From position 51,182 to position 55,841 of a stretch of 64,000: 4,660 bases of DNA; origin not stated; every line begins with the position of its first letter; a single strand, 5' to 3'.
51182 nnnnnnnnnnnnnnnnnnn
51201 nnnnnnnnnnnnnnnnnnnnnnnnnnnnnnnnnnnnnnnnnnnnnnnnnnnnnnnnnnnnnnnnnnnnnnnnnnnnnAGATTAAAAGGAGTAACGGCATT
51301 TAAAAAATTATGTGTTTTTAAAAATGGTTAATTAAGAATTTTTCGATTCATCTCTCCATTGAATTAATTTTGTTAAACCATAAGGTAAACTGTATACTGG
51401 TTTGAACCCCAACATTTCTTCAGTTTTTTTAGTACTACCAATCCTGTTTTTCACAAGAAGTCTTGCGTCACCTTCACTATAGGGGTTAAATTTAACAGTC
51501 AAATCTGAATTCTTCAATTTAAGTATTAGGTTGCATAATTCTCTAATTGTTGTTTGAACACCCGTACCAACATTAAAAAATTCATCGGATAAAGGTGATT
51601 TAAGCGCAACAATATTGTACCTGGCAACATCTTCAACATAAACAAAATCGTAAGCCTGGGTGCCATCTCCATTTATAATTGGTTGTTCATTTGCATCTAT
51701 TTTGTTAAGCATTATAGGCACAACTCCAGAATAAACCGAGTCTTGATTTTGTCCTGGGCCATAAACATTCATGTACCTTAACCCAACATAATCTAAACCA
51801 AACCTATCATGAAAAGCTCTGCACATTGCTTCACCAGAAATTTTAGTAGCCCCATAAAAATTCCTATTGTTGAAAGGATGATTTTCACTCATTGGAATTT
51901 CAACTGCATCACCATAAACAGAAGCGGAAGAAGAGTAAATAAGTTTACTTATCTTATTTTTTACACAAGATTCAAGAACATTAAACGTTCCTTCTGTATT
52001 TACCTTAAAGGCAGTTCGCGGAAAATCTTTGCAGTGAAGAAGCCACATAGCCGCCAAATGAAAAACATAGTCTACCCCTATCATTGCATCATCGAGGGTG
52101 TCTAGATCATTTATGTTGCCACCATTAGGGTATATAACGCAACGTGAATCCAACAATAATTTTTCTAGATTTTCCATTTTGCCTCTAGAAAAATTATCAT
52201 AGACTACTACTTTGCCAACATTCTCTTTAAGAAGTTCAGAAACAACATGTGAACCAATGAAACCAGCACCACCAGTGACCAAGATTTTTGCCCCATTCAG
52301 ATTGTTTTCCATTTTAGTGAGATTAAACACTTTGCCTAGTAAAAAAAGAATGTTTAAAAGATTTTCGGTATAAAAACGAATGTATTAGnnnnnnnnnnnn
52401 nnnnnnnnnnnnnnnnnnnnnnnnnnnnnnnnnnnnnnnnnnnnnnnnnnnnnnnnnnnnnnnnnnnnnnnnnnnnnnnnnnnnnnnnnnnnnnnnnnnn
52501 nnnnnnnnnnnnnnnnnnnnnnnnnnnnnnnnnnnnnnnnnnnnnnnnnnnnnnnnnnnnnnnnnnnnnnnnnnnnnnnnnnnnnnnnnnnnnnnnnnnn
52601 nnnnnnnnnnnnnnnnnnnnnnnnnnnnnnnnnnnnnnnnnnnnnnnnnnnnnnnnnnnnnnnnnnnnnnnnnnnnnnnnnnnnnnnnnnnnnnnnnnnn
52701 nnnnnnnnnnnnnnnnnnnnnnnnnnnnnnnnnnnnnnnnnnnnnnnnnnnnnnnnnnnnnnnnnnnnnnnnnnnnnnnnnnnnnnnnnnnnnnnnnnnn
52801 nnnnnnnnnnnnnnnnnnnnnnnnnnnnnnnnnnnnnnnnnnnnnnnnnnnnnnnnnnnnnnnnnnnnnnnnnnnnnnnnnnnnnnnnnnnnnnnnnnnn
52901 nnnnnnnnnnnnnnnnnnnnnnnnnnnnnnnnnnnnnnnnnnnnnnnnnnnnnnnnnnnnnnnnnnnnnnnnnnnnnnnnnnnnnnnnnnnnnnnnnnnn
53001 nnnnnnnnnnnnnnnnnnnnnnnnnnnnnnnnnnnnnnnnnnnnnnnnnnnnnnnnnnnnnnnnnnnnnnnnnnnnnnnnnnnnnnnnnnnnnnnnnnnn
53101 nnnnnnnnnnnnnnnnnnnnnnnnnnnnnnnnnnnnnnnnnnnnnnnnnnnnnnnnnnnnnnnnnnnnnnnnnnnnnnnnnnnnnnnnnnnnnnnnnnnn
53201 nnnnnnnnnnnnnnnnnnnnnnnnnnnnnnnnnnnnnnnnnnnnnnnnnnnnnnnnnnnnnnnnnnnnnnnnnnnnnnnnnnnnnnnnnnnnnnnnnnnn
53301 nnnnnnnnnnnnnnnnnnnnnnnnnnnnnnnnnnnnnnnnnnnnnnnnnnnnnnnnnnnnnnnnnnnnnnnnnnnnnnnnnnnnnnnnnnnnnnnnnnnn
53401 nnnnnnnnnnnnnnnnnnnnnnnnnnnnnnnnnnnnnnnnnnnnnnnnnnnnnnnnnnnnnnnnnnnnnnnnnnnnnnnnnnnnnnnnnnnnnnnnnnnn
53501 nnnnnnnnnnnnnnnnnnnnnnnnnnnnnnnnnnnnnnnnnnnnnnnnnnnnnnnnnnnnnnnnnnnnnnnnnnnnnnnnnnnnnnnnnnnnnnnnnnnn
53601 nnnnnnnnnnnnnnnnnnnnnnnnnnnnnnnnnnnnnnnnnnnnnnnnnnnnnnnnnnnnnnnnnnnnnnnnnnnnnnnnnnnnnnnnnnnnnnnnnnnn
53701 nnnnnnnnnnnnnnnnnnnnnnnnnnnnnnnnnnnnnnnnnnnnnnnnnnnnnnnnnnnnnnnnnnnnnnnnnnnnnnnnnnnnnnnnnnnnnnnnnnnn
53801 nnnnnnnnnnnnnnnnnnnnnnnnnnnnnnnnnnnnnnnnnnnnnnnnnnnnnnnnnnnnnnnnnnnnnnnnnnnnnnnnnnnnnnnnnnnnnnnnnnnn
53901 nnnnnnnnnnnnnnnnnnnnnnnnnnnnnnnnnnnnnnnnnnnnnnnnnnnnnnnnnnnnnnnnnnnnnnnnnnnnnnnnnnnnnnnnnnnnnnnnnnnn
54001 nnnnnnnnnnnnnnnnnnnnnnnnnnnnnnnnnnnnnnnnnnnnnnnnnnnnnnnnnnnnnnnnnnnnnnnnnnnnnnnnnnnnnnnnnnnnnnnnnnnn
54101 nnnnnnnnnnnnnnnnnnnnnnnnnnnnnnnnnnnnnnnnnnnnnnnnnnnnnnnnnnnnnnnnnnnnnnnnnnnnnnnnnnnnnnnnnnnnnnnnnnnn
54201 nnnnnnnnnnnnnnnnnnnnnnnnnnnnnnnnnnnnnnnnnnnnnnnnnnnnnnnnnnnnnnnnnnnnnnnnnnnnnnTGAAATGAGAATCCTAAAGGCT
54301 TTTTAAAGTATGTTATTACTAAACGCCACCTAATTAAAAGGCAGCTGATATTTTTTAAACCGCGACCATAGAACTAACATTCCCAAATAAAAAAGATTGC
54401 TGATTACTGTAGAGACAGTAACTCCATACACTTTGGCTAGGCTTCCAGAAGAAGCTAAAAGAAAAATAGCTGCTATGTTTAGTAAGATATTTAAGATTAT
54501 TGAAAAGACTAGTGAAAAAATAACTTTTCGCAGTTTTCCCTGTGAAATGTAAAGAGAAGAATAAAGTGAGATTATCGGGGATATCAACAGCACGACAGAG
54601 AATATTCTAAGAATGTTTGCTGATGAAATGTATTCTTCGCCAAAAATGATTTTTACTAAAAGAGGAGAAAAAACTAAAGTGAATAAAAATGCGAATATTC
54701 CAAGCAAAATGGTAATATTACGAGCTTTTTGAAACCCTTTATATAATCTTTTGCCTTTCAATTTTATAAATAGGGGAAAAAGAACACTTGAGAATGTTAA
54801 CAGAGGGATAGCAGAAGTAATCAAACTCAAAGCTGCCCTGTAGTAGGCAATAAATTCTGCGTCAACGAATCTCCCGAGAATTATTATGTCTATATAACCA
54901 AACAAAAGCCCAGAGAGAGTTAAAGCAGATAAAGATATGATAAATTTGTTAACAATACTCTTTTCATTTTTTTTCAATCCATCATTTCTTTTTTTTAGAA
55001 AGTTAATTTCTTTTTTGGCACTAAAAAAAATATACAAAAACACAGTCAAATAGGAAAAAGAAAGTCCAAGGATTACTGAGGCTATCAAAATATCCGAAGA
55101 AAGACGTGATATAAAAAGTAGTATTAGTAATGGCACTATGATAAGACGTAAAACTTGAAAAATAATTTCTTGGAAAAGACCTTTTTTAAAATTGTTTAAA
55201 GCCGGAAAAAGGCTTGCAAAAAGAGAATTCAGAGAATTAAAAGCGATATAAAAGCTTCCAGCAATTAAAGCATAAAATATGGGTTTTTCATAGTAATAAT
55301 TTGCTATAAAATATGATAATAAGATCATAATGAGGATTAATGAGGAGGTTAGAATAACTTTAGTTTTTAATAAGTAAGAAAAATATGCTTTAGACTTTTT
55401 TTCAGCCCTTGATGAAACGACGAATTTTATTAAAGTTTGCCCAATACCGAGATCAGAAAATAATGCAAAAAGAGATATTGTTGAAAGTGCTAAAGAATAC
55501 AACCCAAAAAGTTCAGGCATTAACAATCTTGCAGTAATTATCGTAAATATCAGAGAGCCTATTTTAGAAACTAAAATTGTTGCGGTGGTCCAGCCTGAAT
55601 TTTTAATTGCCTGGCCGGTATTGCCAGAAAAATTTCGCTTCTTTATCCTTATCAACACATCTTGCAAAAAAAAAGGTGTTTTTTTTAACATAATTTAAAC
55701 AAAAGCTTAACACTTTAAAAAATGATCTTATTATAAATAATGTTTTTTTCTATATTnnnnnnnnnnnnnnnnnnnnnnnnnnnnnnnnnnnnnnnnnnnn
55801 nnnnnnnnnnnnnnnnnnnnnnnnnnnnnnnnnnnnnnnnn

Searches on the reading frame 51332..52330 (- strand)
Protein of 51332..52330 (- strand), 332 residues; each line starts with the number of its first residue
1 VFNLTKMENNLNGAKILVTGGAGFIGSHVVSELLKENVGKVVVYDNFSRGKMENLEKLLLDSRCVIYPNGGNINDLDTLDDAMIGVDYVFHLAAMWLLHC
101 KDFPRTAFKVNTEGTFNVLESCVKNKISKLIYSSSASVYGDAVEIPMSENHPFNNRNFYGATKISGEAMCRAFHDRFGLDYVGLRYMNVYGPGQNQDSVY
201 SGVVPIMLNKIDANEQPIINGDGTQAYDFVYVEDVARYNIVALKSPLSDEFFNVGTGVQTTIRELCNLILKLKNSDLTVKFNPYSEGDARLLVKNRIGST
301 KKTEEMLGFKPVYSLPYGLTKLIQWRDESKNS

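Call 30: search_protein_families(library=pfam, proteins=[window:51332-52330:-], max_evalue=0.00001)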
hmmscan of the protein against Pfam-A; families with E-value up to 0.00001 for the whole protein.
window:51332-52330:- (332 aa): 7 families
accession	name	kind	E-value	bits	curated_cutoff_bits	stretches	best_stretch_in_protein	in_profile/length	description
PF01370.27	Epimerase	-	1.9e-55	188.4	20.9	1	16-255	1-240/240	NAD dependent epimerase/dehydratase family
PF16363.11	GDP_Man_Dehyd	-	4e-44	151.9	27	1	17-319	1-329/332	GDP-mannose 4,6 dehydratase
PF01073.25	3Beta_HSD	-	5.5e-32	111.4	22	1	17-245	1-231/280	3-beta hydroxysteroid dehydrogenase/isomerase family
PF02719.21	Polysacc_synt_2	-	4.4e-19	69.2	20.2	1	16-275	1-249/293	Polysaccharide biosynthesis protein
PF07993.18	NAD_binding_4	-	3.1e-13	49.9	20.1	1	85-195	88-213/258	Male sterility protein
PF04321.23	RmlD_sub_bind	-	1.2e-12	48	27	1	15-271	2-229/287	RmlD substrate binding domain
PF13460.12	NAD_binding_10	-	2.9e-07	31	27.2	1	20-187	1-144/184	NAD(P)H-binding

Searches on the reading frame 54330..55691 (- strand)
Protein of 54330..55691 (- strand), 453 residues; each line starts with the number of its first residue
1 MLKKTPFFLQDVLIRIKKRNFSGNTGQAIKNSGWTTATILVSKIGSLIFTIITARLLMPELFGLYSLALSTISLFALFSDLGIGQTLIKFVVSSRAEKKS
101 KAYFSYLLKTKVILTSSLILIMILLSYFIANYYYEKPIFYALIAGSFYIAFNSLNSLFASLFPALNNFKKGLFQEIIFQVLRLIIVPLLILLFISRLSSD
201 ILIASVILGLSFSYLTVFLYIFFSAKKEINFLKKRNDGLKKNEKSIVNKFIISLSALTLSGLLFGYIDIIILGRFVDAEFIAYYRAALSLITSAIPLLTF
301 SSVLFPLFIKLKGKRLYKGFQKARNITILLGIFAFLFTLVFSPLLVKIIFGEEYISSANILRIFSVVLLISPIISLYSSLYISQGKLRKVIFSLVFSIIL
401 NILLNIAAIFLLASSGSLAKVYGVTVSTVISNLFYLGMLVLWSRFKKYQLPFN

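Call 4: search_protein_families(library=pfam, proteins=[window:54330-55691:-], max_evalue=0.01)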
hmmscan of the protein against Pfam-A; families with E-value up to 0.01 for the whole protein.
window:54330-55691:- (453 aa): 2 families
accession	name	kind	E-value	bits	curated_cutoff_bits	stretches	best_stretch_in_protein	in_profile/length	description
PF01943.22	Polysacc_synt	-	2e-23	83.6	28.2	1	29-311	2-273/274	Polysaccharide biosynthesis protein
PF13440.11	Polysacc_synt_3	-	4.1e-16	59.5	23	1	53-357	2-291/293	Polysaccharide biosynthesis protein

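Call 23: find_related_loci(query=window:54330-55691:-, collection=genome_contigs, flank=8000)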
Query window:54330-55691:- (453 aa) in genome_contigs; peptide patterns used: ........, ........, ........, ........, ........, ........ (x = any residue, [..] = any of these).
368 stretches matched a pattern; 7 encode a relative of the query (tblastn E <= 1e-3); 7 distinct loci.
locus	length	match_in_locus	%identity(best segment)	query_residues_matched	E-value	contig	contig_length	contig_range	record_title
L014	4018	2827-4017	47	8-399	1e-99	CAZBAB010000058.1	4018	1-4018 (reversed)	MAG TPA_asm: Candidatus Woesearchaeota archaeon isolate binchicken_co357_152 genome assembly, contig: NODE_13292_length_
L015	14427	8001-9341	44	9-450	1e-95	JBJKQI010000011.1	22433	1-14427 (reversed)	MAG: Candidatus Pacearchaeota archaeon isolate Bin_30 S1Ck127_2642926_flag_0_multi_14.3712_len_22433, whole genome shotg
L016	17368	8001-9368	43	10-451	2e-93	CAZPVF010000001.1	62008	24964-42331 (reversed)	MAG TPA_asm: Candidatus Woesearchaeota archaeon isolate binchicken_co19_623 genome assembly, contig: NODE_459_length_620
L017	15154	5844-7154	40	15-447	6e-93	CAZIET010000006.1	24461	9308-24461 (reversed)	MAG TPA_asm: Candidatus Woesearchaeota archaeon isolate SRP269290_co7_543 genome assembly, contig: NODE_630_length_24461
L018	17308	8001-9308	43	10-437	2e-92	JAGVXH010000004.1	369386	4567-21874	Candidatus Pacearchaeota archaeon isolate RIFOXYB2_FULL_43_25 rifoxyb2_full_scaffold_114, whole genome shotgun sequence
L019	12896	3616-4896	42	15-444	3e-88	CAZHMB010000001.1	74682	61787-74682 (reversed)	MAG TPA_asm: Candidatus Woesearchaeota archaeon isolate SRP104257_co1_162 genome assembly, contig: NODE_43_length_74682_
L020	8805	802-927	48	345-386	1e-5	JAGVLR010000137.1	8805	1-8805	MAG: Candidatus Dadabacteria bacterium isolate SW_59 c_000000015462, whole genome shotgun sequence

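Call 24: find_related_loci(query=window:54330-55691:-, collection=metagenome_contigs, flank=8000)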
Query window:54330-55691:- (453 aa) in metagenome_contigs; peptide patterns used: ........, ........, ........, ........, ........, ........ (x = any residue, [..] = any of these).
599 stretches matched a pattern (row limit reached: there are more); 7 encode a relative of the query (tblastn E <= 1e-3); 7 distinct loci.
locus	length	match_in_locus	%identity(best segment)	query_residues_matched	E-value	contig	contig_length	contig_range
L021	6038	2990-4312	45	2-436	5e-104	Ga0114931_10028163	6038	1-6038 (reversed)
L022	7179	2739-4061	45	9-448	1e-101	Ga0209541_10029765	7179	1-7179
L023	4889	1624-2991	43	10-451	9e-94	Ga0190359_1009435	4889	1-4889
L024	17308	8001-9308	43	10-437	1e-92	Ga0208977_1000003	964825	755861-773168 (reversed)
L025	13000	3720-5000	42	15-444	2e-88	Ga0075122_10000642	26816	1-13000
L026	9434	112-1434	45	9-448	1e-101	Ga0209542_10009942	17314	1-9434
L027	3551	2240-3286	27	29-393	4e-11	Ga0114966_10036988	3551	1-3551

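Call 46: find_homologous_proteins(query=window:54330-55691:-, max_evalue=1e-40)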
Query window:54330-55691:- (453 aa): 482 proteins with E <= 1e-40 among 8000 candidates; the best 120 are listed.
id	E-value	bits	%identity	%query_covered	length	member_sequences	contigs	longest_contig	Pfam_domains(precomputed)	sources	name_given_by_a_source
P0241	2.1e-142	494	59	96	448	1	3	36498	PF01943.23,PF01554.24,PF13440.12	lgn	-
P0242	9.4e-139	481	57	98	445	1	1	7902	PF01943.23,PF01554.24,PF13440.12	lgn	-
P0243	1.3e-132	461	58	97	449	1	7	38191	PF01943.23,PF01554.24,PF13440.12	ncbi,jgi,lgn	-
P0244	3.5e-132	460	57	97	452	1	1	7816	PF01943.23,PF01554.24,PF13440.12,PF03023.20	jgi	jgi:O-antigen/teichoic acid export membrane protein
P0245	9.1e-131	455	53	95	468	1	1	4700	PF01943.23,PF01554.24,PF13440.12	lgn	-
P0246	1.4e-129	451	57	93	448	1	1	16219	PF01943.23,PF13440.12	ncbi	-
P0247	1.6e-128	448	56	94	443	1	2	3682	PF01943.23,PF01554.24,PF13440.12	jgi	jgi:stage V sporulation protein B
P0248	3.4e-127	443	53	96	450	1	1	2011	PF01943.23,PF01554.24,PF13440.12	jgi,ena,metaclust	metaclust:\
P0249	2.2e-126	441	53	98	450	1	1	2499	PF01943.23,PF01554.24,PF13440.12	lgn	-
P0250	1.8e-125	438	51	98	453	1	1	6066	PF01943.23,PF01554.24,PF13440.12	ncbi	ncbi:MAG: flippase [Candidatus Nanoarchaeia archaeon]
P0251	5.0e-124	433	52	97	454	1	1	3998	PF01943.23,PF01554.24,PF13440.12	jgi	jgi:O-antigen/teichoic acid export membrane protein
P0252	6.6e-124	433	53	93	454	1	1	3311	PF01943.23,PF13440.12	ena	-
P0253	2.4e-123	431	53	96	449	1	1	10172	PF01943.23,PF01554.24,PF13440.12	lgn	-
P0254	4.7e-123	430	52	93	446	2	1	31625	PF01943.23,PF01554.24,PF13440.12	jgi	jgi:stage V sporulation protein B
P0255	1.3e-122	428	52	95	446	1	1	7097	PF01943.23,PF01554.24,PF13440.12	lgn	-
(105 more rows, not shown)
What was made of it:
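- Tried and rejected: I scanned GTDB species genomes and JGI metagenomes (calls 23, 24) and ran a 5.8-billion-protein search (call 46).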

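Call 47: find_encoding_contigs(protein=P0241, flank=6000, max_places=2)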
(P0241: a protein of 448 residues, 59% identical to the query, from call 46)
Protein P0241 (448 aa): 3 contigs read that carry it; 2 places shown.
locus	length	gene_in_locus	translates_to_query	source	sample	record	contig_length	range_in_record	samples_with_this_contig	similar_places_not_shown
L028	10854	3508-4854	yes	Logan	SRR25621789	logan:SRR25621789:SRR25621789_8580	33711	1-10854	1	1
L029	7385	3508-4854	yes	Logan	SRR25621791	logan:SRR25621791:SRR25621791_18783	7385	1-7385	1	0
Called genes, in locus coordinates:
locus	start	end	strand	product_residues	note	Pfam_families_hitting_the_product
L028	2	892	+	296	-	?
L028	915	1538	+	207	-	PF22175:Ogg-HhH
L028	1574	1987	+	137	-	PF01951:Archease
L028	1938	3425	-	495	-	PF07690:MFS_1, PF13347:MFS_2 (faint)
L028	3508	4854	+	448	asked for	PF01943:Polysacc_synt, PF13440:Polysacc_synt_3, PF01554:MatE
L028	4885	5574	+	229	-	PF03808:Glyco_tran_WecG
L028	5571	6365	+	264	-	PF05050:Methyltransf_21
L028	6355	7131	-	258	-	PF05050:Methyltransf_21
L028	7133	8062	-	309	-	PF22882:GT-D-like (weak)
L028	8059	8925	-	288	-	PF14393:DUF4422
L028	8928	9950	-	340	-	PF04055:Radical_SAM, PF13353:Fer4_12 (faint), PF13186:SPASM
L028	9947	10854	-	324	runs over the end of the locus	-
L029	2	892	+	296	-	?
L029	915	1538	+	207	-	PF22175:Ogg-HhH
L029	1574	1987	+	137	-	PF01951:Archease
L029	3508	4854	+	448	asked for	PF01943:Polysacc_synt, PF13440:Polysacc_synt_3, PF01554:MatE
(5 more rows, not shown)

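Call 48: find_encoding_contigs(protein=P0243, flank=6000, max_places=2)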
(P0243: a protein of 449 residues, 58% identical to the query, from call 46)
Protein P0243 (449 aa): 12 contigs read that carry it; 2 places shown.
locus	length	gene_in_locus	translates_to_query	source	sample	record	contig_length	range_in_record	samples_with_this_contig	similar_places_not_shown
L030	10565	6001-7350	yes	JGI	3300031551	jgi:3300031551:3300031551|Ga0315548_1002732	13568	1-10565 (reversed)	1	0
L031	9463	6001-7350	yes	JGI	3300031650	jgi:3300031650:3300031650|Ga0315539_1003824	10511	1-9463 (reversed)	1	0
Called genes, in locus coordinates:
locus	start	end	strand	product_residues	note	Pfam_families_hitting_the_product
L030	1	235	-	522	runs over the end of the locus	PF00270:DEAD, PF04851:ResIII, PF18766:SWI2_SNF2 (weak), PF21210:RNA_helicase_helical, PF00271:Helicase_C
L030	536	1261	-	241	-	PF02463:SMC_N (weak), PF00005:ABC_tran, PF03266:NTPase_1 (faint), PF13304:AAA_21 (faint)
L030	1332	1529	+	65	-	PF01194:RNA_pol_N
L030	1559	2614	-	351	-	PF01370:Epimerase, PF04321:RmlD_sub_bind, PF16363:GDP_Man_Dehyd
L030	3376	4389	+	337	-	PF02355:SecD_SecF_C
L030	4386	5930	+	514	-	PF02355:SecD_SecF_C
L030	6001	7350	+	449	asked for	PF01943:Polysacc_synt, PF13440:Polysacc_synt_3, PF01554:MatE (weak)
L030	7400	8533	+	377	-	PF01467:CTP_transf_like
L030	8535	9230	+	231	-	PF03808:Glyco_tran_WecG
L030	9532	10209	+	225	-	PF01172:SBDS_N, PF09377:SBDS_domain_II, PF20268:SBDS_C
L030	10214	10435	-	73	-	-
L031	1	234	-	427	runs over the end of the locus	?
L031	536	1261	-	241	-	PF02463:SMC_N (weak), PF00005:ABC_tran, PF03266:NTPase_1 (faint), PF13304:AAA_21 (faint)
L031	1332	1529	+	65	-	PF01194:RNA_pol_N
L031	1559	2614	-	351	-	PF01370:Epimerase, PF04321:RmlD_sub_bind, PF16363:GDP_Man_Dehyd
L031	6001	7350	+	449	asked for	PF01943:Polysacc_synt, PF13440:Polysacc_synt_3, PF01554:MatE (weak)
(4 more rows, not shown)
